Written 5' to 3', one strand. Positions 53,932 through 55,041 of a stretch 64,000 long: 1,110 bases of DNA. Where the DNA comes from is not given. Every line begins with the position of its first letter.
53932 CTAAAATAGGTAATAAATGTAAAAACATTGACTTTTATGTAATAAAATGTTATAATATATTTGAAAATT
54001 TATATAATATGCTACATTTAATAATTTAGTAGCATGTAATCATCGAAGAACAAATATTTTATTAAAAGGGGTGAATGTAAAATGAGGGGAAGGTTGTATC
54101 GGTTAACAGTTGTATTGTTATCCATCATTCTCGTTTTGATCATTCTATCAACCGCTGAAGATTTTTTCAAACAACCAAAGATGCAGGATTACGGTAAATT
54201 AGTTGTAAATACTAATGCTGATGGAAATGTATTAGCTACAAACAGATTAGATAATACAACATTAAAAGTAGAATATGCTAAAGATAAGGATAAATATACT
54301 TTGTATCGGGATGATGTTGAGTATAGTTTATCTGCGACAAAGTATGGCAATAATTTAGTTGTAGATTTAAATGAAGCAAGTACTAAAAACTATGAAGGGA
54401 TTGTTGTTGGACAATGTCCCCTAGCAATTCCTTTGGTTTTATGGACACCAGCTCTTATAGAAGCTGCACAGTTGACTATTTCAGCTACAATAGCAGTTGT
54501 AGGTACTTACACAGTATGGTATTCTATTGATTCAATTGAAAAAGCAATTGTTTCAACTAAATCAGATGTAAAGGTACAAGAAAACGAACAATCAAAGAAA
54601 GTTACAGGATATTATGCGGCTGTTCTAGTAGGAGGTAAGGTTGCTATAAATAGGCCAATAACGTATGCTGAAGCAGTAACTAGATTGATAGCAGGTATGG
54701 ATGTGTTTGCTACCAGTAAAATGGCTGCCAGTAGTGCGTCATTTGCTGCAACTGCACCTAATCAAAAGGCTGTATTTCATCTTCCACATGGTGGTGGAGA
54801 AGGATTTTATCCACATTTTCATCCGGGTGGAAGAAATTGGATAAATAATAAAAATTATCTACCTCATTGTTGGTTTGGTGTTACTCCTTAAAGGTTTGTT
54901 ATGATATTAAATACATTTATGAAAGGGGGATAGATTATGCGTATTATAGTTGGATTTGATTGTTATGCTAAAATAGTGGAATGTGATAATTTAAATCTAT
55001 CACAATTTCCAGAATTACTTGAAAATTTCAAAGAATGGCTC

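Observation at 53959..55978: Self-contained three-gene operon: His-rich membrane toxin-like protein, small acidic protein and a miniature membrane-anchored subtilase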

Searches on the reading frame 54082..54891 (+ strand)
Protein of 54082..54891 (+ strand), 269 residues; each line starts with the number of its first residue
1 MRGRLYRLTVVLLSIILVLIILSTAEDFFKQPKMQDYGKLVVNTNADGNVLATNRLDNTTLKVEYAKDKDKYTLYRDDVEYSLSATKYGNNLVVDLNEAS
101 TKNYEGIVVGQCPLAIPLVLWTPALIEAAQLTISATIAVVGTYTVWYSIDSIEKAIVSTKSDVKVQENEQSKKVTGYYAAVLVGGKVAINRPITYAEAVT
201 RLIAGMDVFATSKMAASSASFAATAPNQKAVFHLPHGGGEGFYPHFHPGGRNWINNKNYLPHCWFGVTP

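Call 3: search_protein_families(library=pfam, proteins=[window:54082-54891:+], max_evalue=1)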
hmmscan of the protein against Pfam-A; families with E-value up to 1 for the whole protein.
window:54082-54891:+ (269 aa): 0 families

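Call 4: search_protein_families(library=ncbifam, proteins=[window:54082-54891:+], max_evalue=1)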
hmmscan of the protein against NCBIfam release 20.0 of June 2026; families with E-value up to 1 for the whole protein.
window:54082-54891:+ (269 aa): 1 family
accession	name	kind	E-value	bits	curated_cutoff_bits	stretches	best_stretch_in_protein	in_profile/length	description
NF040508.1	LVIS_2131_fam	hypoth_equivalog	0.06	13.2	100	1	7-86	45-127/202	LVIS_2131 family protein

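Call 5: find_homologous_proteins(query=window:54082-54891:+, max_evalue=0.001)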
Query window:54082-54891:+ (269 aa): 18 proteins with E <= 0.001 among 1745 candidates.
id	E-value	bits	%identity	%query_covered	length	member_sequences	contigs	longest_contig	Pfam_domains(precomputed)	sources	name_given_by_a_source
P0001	1.4e-172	590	100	99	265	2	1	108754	-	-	-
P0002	1.8e-132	459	75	100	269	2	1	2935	-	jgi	-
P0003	2.7e-131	455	74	100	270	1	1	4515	-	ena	-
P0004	1.0e-117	411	67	100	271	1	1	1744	-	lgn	-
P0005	9.7e-117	407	66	99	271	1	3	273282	-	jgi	jgi:hypothetical protein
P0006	6.8e-115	401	64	100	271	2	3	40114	-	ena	-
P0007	3.4e-111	389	65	99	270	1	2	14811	-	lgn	-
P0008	1.6e-109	384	61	100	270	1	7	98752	-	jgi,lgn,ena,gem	-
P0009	5.3e-109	382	62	100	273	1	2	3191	-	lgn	-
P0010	1.6e-100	354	60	100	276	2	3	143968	-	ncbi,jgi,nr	ncbi:MAG: hypothetical protein K0R72_432 [Clostridia bacterium]|jgi:hypothetical protein|nr:hypothet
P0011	2.2e-95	337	57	100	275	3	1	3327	-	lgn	-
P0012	1.7e-93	331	57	100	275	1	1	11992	-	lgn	-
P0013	3.9e-93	330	57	99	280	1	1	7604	-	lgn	-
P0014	4.9e-92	326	55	100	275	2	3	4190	-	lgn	-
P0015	6.0e-91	323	55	100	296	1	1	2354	-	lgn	-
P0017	1.5e-86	308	54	100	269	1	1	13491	-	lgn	-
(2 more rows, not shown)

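Call 8: find_encoding_contigs(protein=P0005, flank=8000, max_places=3)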
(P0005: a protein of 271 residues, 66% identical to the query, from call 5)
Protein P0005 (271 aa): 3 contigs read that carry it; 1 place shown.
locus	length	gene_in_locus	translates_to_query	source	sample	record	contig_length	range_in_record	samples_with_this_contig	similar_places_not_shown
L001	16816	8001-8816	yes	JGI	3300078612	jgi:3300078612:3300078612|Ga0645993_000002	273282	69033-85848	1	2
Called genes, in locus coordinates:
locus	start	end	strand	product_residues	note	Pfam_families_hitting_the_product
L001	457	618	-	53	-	-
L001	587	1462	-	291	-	-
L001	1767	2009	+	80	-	-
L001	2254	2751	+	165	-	-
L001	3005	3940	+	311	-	PF00291:PALP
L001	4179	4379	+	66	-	-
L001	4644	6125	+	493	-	PF06161:DUF975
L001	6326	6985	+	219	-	-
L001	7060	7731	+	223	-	PF01113:DapB_N, PF05173:DapB_C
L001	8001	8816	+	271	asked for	-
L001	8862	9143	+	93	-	-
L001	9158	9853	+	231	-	PF00082:Peptidase_S8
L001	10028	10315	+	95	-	PF07873:YabP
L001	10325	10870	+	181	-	PF09578:Spore_YabQ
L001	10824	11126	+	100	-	PF04977:DivIC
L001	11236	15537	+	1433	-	PF00668:Condensation, PF00501:AMP-binding, PF00550:PP-binding (weak), PF01073:3Beta_HSD, PF01370:Epimerase, PF04321:RmlD_sub_bind (faint), PF07993:NAD_binding_4, PF16363:GDP_Man_Dehyd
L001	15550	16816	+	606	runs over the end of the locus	PF16927:HisKA_7TM, PF00512:HisKA, PF02518:HATPase_c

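Call 12: search_solved_structures(query=A1, max_evalue=10, show_alignments=3)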
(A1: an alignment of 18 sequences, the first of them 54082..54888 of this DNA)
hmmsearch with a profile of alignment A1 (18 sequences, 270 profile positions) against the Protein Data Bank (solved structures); distinct sequences matched with E-value up to 10: 1.
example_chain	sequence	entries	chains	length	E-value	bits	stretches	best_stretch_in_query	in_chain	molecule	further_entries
8qma_F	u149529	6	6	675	1.3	11.5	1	139-173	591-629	PAP3 | PAP3, pTAC10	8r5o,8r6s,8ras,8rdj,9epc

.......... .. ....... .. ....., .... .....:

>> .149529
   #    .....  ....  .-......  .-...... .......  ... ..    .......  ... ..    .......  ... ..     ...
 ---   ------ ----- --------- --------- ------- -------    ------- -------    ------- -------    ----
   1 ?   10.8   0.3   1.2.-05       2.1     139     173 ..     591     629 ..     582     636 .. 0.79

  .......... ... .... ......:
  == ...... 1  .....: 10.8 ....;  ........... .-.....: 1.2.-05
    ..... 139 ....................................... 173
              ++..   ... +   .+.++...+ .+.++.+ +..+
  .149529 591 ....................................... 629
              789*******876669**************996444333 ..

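Call 13: find_encoding_contigs(protein=P0010, flank=8000, max_places=2)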
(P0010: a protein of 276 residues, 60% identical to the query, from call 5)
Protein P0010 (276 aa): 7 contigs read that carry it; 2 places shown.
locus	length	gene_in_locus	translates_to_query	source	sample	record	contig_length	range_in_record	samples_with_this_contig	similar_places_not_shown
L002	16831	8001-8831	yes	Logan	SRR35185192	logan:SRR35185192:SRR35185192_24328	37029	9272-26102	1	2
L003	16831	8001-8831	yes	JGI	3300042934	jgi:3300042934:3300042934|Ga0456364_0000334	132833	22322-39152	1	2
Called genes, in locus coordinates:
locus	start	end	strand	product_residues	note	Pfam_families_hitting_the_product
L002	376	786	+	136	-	-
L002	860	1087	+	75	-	-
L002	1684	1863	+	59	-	-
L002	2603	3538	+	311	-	PF00291:PALP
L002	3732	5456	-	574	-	-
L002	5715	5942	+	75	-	-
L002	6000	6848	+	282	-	PF20990:DUF2207_C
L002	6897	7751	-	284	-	PF01678:DAP_epimerase, PF02567:PhzC-PhzF, PF01678:DAP_epimerase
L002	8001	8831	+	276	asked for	-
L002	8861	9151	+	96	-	-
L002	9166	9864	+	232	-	PF00082:Peptidase_S8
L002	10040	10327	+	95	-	PF07873:YabP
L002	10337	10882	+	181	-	PF09578:Spore_YabQ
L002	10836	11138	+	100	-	PF04977:DivIC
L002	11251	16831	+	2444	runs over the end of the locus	PF00668:Condensation, PF00501:AMP-binding, PF13193:AMP-binding_C (faint), PF00668:Condensation, PF00501:AMP-binding, PF00550:PP-binding, PF01370:Epimerase, PF07993:NAD_binding_4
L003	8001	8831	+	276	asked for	-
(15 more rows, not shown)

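Call 14: find_encoding_contigs(protein=P0017, flank=8000, max_places=2)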
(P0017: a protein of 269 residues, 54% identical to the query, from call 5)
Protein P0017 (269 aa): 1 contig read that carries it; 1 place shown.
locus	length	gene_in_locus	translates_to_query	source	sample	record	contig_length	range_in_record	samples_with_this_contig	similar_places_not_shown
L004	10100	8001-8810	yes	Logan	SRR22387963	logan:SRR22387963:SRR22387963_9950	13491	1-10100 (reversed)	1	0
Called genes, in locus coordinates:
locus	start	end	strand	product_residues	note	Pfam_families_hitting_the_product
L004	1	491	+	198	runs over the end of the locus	PF02660:G3P_acyltransf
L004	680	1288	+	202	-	-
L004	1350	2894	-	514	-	PF01266:DAO, PF03486:HI0933_like (faint), PF00355:Rieske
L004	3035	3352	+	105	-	PF22277:EncFtn-like (weak), PF03232:COQ7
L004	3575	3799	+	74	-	PF00550:PP-binding, PF14573:PP-binding_2 (weak)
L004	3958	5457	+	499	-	-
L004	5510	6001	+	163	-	-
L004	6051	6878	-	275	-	PF01678:DAP_epimerase, PF02567:PhzC-PhzF (weak), PF01678:DAP_epimerase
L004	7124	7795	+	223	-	PF01113:DapB_N, PF05173:DapB_C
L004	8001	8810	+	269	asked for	-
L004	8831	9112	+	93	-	-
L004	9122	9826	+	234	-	PF00082:Peptidase_S8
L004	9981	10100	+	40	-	?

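Call 15: find_related_loci(query=A1, collection=genome_contigs, flank=6000)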
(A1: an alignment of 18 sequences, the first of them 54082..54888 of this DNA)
Query A1 (269 aa) in genome_contigs; peptide patterns used: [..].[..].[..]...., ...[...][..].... (x = any residue, [..] = any of these).
38 stretches matched a pattern; 4 encode a relative of the query (tblastn E <= 1e-3); 4 distinct loci.
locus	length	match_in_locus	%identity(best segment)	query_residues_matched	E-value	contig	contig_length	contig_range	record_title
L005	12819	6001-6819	60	1-268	2e-95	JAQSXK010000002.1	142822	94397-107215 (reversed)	MAG: Clostridia bacterium isolate L_E1_T20_A_bin.143 scaffold_119, whole genome shotgun sequence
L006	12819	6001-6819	60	1-268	3e-93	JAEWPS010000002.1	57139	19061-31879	MAG: Bacillota bacterium isolate OH_SBrB_108 k127_1063991, whole genome shotgun sequence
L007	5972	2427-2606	36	187-250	4e-5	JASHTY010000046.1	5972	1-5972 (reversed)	MAG: Terriglobia bacterium isolate JOPF165 JOPF_NEAR_contig_84219, whole genome shotgun sequence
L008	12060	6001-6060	60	241-260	8e-5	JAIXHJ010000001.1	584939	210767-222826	MAG: Pseudomonadota bacterium isolate bin02 ROSE_m_32_bin2_000002, whole genome shotgun sequence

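Call 19: search_protein_representatives(alignment_id=A1)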
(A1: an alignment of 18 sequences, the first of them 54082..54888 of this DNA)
Query: 18 sequences, 270 profile positions. Proteins with E-value up to 0.001 (for the whole library): 137; up to 1e-10: 24; up to 1e-30: 12. The best 137 are listed.
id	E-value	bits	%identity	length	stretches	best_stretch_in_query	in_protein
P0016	1.0e-141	487.4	-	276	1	1-270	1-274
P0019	4.6e-61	222.9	-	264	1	1-269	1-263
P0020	1.3e-56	208.3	-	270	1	2-268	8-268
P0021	1.0e-53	198.8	-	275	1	8-267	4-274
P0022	1.5e-46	175.3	-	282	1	10-267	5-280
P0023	3.6e-41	157.7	-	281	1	3-267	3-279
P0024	2.1e-40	155.2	-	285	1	12-266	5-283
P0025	3.2e-39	151.3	-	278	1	12-267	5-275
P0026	4.4e-37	144.3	-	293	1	12-266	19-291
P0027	1.2e-36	142.9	-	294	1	12-266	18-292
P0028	7.1e-34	133.8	-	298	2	155-267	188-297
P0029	3.7e-31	124.8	-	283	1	7-267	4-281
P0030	3.6e-30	121.6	-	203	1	91-266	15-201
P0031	6.9e-30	120.7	-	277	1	6-266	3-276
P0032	1.0e-28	116.8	-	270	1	2-266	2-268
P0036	2.3e-21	92.7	-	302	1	4-267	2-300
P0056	9.9e-08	48.0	-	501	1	145-253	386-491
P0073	2.1e-06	43.6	-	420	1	149-266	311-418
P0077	3.2e-06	43.1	-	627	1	147-252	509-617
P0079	4.5e-06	42.6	-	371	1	132-250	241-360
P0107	5.4e-05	39.1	-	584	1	149-250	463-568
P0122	1.5e-04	37.6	-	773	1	147-266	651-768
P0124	1.7e-04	37.5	-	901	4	90-150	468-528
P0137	3.4e-04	36.4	-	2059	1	148-254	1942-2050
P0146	5.6e-04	35.7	-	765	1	116-252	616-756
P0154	9.6e-04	35.0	-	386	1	150-249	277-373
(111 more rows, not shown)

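Call 20: predict_structure(alignment_id=A1)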
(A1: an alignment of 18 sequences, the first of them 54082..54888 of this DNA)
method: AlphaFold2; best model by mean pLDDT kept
length: 269 residues; sequences in the alignment: 18
mean_pLDDT: 52.9   pTM: 0.39
mean pLDDT of the five models: 52.9, 51.8, 51.8, 37.1, 35.8
residues with pLDDT >= 90: 8; 70-90: 75; 50-70: 50; < 50: 136
segments of 3 or more residues with pLDDT < 50: 24-45, 48-56, 73-76, 79-174
pLDDT, mean of each block of 10 residues (from residue 1): 62 67 48 35 46 49 53 50 32 28 24 24 27 24 26 32 33 62 73 80 84 86 78 78 83 62 81
secondary structure, 60 per line:
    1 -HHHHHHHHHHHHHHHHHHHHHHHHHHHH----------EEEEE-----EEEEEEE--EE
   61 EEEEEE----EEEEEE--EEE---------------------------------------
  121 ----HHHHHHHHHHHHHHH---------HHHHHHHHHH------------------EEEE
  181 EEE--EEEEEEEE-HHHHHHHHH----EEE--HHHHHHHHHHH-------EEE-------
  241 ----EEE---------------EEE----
elements in order: H2-29 E40-44 E50-56 E59-66 E71-76 E79-81 H125-139 H149-158 E177-183 E186-193 H195-203 E208-210 H213-223 E231-233 E245-247 E263-265

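Call 21: search_protein_families(library=pfam, proteins=[P0137, P0122, P0124, P0146, P0077, P0107, P0056, P0073, P0154, P0079], max_evalue=0.01)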
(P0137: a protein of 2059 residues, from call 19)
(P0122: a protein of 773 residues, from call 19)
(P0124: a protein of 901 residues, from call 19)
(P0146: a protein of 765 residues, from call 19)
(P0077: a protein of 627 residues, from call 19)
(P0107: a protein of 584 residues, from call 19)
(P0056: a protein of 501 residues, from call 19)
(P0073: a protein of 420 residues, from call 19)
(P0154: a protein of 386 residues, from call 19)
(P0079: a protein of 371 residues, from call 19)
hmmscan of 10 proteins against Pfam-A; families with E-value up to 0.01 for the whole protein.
P0137 (2059 aa): 3 families
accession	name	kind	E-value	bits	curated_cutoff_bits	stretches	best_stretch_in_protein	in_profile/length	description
PF05593.20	RHS_repeat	-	7.6e-25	87.2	22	4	1293-1331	1-38/38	RHS Repeat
PF24517.2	CBM96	-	1.6e-11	44.7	26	1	318-469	10-162/164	Carbohydrate-binding module family 96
PF20148.4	DUF6531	-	0.0076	17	24.1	0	496-546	4-54/74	Domain of unknown function (DUF6531)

P0122 (773 aa): 1 family
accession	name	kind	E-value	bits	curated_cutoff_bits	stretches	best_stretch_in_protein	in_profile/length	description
PF05593.20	RHS_repeat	-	8.9e-14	51.9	22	2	295-327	1-32/38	RHS Repeat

P0124 (901 aa): 3 families
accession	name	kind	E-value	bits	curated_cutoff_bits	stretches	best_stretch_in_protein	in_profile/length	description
PF07483.16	W_rich_C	-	8.9e-49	164.3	26.2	4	578-682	1-105/105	Tryptophan-rich Synechocystis species C-terminal domain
PF09818.15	ABC_ATPase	-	0.0027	17.2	23.2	0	770-819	87-136/283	P-loop domain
PF22959.3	Ig_NUP210_15th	-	0.0098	15.9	27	0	732-766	63-97/102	NUP210 Ig-like domain 15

P0146 (765 aa): 1 family
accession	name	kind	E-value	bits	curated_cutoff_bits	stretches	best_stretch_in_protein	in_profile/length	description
PF05593.20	RHS_repeat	-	5.6e-13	49.4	22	1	120-149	2-31/38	RHS Repeat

P0077 (627 aa): 1 family
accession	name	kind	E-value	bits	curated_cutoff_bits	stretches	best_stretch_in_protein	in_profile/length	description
PF05593.20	RHS_repeat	-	7.7e-15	55.3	22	1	163-201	1-36/38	RHS Repeat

P0107 (584 aa): 1 family
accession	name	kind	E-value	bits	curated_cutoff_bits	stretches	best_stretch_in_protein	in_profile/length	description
PF05593.20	RHS_repeat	-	1.3e-12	48.2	22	1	304-338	4-37/38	RHS Repeat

P0056 (501 aa): 1 family
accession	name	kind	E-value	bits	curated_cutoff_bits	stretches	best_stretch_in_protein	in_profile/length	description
PF05593.20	RHS_repeat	-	2e-06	28.5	22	1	237-265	4-31/38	RHS Repeat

P0073 (420 aa): 1 family
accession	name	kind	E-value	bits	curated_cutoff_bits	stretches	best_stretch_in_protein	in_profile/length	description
PF05593.20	RHS_repeat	-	0.001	19.9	22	0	132-158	4-29/38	RHS Repeat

P0154 (386 aa): 1 family
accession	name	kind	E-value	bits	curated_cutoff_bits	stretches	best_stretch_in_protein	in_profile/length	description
PF17780.6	OCRE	-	0.0037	17.7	24.7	1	158-185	4-33/52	OCRE domain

P0079 (371 aa): 1 family
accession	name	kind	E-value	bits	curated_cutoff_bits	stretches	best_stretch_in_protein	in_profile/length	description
PF05593.20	RHS_repeat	-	1.8e-06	28.6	22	1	96-125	4-32/38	RHS Repeat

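Call 25: fold_search(model_id=the predicted structure, library=pdb)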
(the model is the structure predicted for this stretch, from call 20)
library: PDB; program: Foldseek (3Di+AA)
matches with E <= 10: 341; with E <= 0.001: 0
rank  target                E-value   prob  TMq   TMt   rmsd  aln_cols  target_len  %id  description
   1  9f4a_BB               2.8e-01  0.44  0.15  0.08  16.2       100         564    8  Interface between baseplate cup and extended tail tube/sheath of Klebsiella phage KP1 variant vB_Kpn_Lilla1 (released 2025-05-14)
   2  7qqi                  4.4e-01  0.97  0.15  0.09   6.4        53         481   17  Sucrose phosphorylase from Faecalibaculum rodentium (released 2023-01-18)
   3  5hr6_A                6.9e-01  0.77  0.12  0.09   3.9        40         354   18  X-ray crystal structure of C118A RlmN with cross-linked tRNA purified from Escherichia coli (released 2016-04-13)
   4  7qqj_A                7.4e-01  0.97  0.14  0.08   4.8        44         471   16  Sucrose phosphorylase from Jeotgalibaca ciconiae (released 2023-01-18)
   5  3jcg_B                8.3e-01  0.12  0.18  0.15   9.8       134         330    4  Cryo-EM structure of the magnesium channel CorA in the magnesium-free, asymmetric open state I (released 2016-02-17)
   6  8qhd_D                9.3e-01  0.72  0.11  0.02   5.7        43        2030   21  Hantaan virus polymerase in hexameric state (released 2024-03-27)
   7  8qgu_A                9.3e-01  0.72  0.11  0.02   5.7        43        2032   21  Apo Hantaan virus polymerase in dimeric state (released 2024-03-27)
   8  7qqj_B                1.0e+00  0.94  0.14  0.08   4.9        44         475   16  Sucrose phosphorylase from Jeotgalibaca ciconiae (released 2023-01-18)
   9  9j1u_A                1.0e+00  0.89  0.15  0.09   3.3        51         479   12  Structural basis of the bifunctionality of M. salinexigens ZYF650T glucosylglycerol phosphorylase in glucosylglycerol  (released 2025-09-10)
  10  9qgm_8A               1.2e+00  0.04  0.10  0.06  16.3       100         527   11  Cryo-EM structure of the PlPVC1 central spike, 3-fold symmetrized (C3), in extended state (released 2025-10-29)
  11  8qhd_C                1.2e+00  0.69  0.11  0.02   5.7        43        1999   21  Hantaan virus polymerase in hexameric state (released 2024-03-27)
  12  1k28_A                1.2e+00  0.12  0.15  0.08  18.6       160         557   12  The Structure of the Bacteriophage T4 Cell-Puncturing Device (released 2002-02-06)
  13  4pl1_A                1.3e+00  0.60  0.12  0.10   3.7        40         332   18  X-ray crystal structure of C118A RlmN from Escherichia coli with S-adenosylmethionine (released 2014-05-28)
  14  5hr7_A                1.3e+00  0.60  0.12  0.09   3.9        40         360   18  X-ray crystal structure of C118A RlmN from Escherichia coli with cross-linked in vitro transcribed tRNA (released 2016-04-13)
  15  9qo0_F                1.4e+00  0.03  0.12  0.12  16.4       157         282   10  Pre-activated 9-subunit COP9 signalosome and neddylated SCF (Skp1-Skp2-Cks1) complex structure (released 2026-02-18)
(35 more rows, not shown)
